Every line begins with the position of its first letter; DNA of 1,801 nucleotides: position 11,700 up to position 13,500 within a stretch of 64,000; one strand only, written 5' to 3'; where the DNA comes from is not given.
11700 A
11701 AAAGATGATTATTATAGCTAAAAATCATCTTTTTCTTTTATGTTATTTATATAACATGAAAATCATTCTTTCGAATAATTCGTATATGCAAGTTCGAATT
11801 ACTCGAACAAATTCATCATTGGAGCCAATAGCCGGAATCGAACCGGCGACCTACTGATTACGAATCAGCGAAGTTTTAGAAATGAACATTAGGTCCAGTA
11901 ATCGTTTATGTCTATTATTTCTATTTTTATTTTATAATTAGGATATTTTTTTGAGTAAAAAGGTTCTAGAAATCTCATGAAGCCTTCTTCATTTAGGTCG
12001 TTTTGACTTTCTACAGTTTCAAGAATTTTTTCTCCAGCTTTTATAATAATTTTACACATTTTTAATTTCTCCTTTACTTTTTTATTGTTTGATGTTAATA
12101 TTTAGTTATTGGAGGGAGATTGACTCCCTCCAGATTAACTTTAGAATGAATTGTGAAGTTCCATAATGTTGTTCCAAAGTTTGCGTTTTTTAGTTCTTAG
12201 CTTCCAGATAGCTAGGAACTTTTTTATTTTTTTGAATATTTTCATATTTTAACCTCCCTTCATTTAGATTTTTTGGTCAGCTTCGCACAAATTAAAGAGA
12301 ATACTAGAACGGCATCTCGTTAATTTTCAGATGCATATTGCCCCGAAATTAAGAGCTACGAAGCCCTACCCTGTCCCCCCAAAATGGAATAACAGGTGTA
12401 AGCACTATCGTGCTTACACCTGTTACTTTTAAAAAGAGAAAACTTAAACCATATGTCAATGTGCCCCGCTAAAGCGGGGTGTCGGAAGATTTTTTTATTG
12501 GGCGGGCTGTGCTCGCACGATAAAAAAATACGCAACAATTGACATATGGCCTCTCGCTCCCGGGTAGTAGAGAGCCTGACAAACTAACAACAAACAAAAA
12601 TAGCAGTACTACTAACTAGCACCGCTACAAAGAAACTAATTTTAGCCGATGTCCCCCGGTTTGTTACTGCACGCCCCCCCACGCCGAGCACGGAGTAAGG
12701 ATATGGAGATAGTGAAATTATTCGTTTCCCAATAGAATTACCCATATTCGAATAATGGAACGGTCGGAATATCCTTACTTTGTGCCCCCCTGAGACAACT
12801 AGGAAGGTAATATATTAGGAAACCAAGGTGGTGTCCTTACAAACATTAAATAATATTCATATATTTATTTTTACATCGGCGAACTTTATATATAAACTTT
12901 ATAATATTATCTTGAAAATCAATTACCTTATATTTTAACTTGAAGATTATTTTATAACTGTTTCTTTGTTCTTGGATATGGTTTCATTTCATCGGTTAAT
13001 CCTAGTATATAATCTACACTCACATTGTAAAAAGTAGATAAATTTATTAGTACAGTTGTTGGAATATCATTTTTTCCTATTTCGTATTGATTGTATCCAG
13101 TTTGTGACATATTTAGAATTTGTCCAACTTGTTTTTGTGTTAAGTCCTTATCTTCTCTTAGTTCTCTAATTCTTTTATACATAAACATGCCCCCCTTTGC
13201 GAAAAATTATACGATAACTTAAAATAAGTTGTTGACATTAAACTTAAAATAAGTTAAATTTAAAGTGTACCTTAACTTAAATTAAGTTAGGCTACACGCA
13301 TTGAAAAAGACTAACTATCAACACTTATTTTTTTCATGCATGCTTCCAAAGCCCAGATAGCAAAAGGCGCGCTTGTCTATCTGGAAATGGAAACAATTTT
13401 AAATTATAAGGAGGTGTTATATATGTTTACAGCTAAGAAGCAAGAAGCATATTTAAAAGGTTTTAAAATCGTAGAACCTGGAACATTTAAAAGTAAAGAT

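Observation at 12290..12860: ~570-nt G+C-enriched, densely hairpinned non-coding block inside the prophage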

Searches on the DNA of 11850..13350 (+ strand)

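Call 6: search_rna_families(source=window, start=11850, end=13350, threshold=evalue, max_evalue=10, show_alignments=3)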
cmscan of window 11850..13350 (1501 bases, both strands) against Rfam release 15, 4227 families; matches with E-value up to 10: 8.
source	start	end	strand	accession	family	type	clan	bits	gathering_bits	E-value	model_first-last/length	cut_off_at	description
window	12579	12666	+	RF00616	LhrC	Gene; sRNA;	CL00114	24.3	110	0.6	1-111/111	no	Listeria LhrC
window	12093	12222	+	RF01816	RsaA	Gene; sRNA;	-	22.9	50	0.41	1-134/134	no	RNA Staph. aureus A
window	12388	12427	+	RF04242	mir-5595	Gene; miRNA;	-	21.1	100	0.44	1-72/72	no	mir-5595 microRNA precursor family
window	12388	12427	-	RF04242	mir-5595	Gene; miRNA;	-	21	100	0.48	1-72/72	no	mir-5595 microRNA precursor family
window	12577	12666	+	RF00112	CyaR_RyeE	Gene; sRNA;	-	18.3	47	3.5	1-85/85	no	CyaR/Rye RNA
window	12397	12479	-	RF01828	SprD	Gene; sRNA;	-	15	100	3.5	1-142/142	no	Small pathogenicity island RNA D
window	12389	12422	-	RF00191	SNORA57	Gene; snRNA; snoRNA; HACA-box;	-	14.8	40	1.5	15-48/149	no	Small nucleolar RNA SNORA57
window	12395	12455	-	RF01494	rliD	Gene; antisense;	-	10.5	50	5.5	1-327/327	no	Listeria sRNA rliD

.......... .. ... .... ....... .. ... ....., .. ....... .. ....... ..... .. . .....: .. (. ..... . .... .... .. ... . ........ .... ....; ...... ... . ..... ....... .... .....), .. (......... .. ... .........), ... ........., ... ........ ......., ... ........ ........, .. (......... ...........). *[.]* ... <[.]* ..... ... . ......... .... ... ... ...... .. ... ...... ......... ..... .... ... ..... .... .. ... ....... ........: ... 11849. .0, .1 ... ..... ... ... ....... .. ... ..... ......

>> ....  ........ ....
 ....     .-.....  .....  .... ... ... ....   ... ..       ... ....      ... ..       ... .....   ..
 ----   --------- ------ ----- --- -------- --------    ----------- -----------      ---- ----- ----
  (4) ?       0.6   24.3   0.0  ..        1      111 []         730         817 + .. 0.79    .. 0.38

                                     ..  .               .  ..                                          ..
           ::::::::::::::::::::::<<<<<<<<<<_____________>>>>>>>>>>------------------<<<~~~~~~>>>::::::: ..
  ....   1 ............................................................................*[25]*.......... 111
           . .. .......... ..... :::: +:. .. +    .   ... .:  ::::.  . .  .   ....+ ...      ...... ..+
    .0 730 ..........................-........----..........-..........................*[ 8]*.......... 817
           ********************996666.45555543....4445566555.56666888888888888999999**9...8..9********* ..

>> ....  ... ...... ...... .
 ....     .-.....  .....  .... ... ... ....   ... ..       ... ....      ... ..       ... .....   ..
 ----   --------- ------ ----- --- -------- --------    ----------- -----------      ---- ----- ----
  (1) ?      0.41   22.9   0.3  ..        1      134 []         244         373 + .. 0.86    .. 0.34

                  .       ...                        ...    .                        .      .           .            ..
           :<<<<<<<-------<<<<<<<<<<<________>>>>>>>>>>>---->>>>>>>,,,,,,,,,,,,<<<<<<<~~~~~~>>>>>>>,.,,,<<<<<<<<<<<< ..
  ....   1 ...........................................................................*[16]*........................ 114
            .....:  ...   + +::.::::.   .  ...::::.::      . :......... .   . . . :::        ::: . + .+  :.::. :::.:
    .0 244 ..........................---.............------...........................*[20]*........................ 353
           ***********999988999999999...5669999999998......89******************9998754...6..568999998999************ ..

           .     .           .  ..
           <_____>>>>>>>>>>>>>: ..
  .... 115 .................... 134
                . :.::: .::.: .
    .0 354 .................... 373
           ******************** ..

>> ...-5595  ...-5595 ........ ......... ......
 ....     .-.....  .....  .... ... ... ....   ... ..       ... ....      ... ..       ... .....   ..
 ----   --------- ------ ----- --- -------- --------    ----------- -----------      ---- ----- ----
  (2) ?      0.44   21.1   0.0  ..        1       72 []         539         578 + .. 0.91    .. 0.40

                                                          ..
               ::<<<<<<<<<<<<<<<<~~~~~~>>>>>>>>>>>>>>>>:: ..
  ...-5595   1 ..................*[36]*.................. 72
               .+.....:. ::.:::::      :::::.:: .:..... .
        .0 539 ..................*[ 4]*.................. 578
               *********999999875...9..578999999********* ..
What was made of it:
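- On Rfam large ncRNAs (ROOL, GOLLD, HEARO, raiA and all 4227 families): In 11850-13350 the best hit has E = 0.41 and all hits are far below gathering (call 6).
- There is a weak LhrC-like match at 12579-12666 (E 0.6, 24 bits against a gathering score of 110), which is not significant (call 6).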

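Call 16: search_dna_similar(query=window:12250-12900:+, collection=phages, mode=distant, max_evalue=0.01)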
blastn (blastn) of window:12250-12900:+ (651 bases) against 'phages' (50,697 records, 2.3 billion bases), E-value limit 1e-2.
No match.
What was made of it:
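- On Ff-type intergenic region ((-) origin plus packaging signal): No blastn match in 50,697 phage records (call 16).
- Closest known: Intergenic region of Ff phages. Different: There is no sequence similarity (call 16).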

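Call 17: search_dna_similar(query=window:12250-12900:+, collection=plasmids, mode=distant, max_evalue=0.01)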
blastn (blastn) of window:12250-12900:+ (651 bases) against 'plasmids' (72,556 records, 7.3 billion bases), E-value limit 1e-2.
No match.
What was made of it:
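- On Frpo/ssi single-stranded-DNA promoter: No sequence similarity to plasmid records (call 17).
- The block has no sequence similarity to any phage or plasmid record (calls 16, 17).
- Tried and rejected: blastn of the block against the phage and plasmid collections gave no match (calls 16, 17).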
